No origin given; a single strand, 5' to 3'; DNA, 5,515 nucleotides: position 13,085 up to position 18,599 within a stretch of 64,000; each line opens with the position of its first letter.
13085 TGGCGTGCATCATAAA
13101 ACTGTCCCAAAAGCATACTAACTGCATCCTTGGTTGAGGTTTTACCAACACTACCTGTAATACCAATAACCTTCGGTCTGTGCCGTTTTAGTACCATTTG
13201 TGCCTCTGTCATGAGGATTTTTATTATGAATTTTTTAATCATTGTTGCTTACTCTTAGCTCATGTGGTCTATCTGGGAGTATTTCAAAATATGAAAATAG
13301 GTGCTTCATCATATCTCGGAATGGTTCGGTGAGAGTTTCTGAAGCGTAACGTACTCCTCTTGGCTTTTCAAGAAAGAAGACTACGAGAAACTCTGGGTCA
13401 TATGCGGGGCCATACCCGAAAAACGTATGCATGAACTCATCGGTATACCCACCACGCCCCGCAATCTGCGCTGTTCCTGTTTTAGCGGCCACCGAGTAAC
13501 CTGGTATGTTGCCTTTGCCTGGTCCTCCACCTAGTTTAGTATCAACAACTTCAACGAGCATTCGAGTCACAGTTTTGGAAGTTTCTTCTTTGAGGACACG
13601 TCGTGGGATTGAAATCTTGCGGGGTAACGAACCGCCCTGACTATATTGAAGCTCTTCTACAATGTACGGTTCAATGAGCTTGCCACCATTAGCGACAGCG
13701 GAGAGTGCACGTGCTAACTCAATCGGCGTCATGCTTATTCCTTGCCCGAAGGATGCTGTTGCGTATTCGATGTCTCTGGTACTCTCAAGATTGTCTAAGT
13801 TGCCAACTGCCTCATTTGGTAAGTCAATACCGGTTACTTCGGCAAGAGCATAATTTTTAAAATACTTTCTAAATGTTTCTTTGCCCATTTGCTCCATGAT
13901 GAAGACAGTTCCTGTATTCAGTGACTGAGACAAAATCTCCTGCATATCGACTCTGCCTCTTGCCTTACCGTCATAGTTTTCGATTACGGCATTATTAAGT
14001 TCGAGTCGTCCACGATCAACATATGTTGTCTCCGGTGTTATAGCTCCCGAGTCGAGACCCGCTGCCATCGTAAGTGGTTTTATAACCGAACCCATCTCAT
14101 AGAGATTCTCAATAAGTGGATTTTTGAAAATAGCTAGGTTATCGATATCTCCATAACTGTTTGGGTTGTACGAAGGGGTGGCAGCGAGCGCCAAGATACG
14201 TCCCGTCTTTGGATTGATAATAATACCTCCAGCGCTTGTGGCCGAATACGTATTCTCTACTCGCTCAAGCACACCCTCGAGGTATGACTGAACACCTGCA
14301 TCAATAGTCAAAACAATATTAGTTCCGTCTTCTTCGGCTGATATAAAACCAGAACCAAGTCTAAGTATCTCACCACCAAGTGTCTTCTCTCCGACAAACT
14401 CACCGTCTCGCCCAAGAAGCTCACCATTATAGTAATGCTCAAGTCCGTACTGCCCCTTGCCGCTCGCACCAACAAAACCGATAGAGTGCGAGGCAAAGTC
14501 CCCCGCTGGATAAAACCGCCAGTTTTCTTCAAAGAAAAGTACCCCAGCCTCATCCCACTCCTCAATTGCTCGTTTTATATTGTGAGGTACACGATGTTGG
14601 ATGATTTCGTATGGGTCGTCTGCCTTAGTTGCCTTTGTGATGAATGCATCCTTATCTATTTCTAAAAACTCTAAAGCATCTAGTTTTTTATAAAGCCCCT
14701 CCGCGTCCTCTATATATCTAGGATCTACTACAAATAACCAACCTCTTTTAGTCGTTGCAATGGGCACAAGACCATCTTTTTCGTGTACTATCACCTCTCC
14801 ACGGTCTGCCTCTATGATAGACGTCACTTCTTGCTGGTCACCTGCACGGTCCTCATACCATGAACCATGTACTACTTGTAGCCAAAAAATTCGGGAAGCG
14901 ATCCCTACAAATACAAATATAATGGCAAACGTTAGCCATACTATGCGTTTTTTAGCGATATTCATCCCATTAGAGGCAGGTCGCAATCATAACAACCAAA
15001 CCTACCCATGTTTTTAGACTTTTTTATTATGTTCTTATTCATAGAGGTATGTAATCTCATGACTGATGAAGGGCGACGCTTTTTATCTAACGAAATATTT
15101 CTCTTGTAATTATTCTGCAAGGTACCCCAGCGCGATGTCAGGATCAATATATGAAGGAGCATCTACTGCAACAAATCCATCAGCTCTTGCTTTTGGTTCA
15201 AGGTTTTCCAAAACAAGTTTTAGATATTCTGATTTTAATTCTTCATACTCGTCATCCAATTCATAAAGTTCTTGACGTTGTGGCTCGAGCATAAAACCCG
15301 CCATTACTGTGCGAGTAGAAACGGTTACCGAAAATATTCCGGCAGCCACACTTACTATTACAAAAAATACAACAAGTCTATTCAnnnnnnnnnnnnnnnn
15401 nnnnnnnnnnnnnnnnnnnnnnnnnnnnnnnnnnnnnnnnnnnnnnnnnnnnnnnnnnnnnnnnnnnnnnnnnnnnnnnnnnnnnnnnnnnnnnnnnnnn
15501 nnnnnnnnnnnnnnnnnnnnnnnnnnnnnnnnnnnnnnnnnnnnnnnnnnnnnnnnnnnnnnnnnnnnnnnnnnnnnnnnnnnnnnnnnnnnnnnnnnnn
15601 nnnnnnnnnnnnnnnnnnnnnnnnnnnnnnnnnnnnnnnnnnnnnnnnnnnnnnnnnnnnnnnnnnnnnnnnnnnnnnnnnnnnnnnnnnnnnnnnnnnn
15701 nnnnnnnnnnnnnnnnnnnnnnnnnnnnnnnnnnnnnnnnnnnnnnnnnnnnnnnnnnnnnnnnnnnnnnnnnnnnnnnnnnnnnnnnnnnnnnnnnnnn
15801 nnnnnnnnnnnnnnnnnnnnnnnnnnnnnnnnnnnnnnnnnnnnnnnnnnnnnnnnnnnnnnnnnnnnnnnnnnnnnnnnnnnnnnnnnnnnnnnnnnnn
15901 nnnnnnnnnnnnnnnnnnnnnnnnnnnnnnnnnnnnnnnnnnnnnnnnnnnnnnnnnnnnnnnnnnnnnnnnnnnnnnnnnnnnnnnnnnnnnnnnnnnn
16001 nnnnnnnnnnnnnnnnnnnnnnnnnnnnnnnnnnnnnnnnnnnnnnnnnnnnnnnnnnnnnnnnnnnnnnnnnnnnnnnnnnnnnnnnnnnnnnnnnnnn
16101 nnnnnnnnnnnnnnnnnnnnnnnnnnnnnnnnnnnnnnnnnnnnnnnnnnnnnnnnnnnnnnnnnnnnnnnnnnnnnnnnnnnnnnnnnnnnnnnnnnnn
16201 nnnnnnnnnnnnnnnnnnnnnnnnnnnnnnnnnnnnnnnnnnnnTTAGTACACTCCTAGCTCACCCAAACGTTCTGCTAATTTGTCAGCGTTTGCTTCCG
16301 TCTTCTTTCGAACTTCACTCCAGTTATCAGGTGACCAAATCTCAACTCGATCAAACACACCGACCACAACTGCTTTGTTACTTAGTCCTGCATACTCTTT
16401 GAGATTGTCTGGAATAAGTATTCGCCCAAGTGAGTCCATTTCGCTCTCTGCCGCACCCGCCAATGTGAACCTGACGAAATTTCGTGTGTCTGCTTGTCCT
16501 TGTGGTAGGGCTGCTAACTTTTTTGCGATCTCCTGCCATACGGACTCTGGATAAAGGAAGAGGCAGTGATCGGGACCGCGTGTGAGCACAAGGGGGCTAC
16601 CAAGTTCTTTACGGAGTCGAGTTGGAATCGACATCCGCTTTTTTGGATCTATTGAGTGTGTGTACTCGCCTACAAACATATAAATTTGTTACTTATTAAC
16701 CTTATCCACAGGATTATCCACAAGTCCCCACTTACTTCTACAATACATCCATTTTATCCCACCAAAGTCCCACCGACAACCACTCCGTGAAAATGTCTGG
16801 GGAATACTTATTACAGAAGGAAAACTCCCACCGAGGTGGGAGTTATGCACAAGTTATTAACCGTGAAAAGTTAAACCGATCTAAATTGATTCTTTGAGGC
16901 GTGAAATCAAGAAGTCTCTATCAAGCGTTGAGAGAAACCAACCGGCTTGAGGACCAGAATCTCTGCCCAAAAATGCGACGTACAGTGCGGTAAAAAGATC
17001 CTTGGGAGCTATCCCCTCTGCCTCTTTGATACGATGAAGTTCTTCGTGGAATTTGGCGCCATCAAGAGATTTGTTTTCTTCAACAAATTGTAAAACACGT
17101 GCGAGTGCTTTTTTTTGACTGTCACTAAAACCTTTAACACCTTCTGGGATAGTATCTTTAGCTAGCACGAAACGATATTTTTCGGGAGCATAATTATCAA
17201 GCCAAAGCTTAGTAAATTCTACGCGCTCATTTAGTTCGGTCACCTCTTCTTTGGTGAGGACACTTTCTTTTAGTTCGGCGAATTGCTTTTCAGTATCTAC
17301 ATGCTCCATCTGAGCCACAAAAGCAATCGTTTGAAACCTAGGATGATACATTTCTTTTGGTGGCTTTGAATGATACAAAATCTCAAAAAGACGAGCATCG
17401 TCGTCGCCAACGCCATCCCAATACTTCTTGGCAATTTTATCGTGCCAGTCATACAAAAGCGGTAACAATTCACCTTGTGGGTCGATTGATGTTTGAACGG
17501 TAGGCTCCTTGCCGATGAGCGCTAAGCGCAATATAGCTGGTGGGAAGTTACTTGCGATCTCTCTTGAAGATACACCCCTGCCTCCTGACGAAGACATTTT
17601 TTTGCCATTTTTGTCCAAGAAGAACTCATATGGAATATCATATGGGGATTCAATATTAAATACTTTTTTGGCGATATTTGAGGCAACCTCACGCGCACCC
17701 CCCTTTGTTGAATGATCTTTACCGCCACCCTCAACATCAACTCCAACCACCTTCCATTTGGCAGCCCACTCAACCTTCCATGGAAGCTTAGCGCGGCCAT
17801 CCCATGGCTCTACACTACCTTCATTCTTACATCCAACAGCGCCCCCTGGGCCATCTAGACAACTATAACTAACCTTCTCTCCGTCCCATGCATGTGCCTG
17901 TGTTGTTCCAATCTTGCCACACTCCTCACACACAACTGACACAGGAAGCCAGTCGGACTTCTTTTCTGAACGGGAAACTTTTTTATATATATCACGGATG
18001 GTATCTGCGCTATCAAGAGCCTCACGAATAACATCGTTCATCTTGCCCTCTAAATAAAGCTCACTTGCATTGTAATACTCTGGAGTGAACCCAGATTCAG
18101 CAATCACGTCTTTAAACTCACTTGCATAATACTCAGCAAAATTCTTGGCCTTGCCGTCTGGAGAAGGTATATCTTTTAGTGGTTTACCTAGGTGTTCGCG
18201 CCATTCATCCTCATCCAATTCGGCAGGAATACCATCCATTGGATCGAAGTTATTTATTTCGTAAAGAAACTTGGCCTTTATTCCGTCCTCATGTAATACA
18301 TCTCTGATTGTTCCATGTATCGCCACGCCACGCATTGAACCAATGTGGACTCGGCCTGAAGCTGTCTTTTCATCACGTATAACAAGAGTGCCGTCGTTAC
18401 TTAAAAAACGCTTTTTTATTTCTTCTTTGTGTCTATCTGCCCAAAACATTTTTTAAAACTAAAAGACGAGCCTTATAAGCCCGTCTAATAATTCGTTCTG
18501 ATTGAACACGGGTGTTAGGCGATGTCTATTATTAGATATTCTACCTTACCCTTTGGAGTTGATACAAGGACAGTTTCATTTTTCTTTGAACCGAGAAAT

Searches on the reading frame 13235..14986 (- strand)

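Call 103: search_protein_families(library=pfam, proteins=[window:13235-14986:-], max_evalue=0.00001)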
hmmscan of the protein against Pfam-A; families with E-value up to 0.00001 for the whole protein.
window:13235-14986:- (583 aa): 2 families
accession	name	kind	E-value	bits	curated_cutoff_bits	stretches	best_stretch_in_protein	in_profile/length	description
PF00905.27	Transpeptidase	-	5.5e-67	226.5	22.1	1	255-560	4-298/299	Penicillin binding protein transpeptidase domain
PF03717.20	PBP_dimer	-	2.8e-07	31.6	24.4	1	58-207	2-175/180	Penicillin-binding Protein dimerisation domain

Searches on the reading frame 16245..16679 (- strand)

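Call 103: search_protein_families(library=pfam, proteins=[window:16245-16679:-], max_evalue=0.00001)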
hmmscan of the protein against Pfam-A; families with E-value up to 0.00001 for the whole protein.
window:16245-16679:- (144 aa): 1 family
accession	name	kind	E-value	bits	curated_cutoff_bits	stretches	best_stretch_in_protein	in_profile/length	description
PF02381.23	MraZ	-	5.5e-34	116.4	23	2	1-70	1-71/72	MraZ protein, putative antitoxin-like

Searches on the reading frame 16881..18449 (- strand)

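Call 103: search_protein_families(library=pfam, proteins=[window:16881-18449:-], max_evalue=0.00001)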
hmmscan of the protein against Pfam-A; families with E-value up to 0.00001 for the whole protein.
window:16881-18449:- (522 aa): 2 families
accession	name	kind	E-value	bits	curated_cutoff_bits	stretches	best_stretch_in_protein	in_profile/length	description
PF01921.24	tRNA-synt_1f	-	1.5e-87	294.3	27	1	2-346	2-342/360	tRNA synthetases class I (K)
PF19269.4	Anticodon_2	-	3.8e-07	31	23.6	1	438-521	57-140/141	Anticodon binding domain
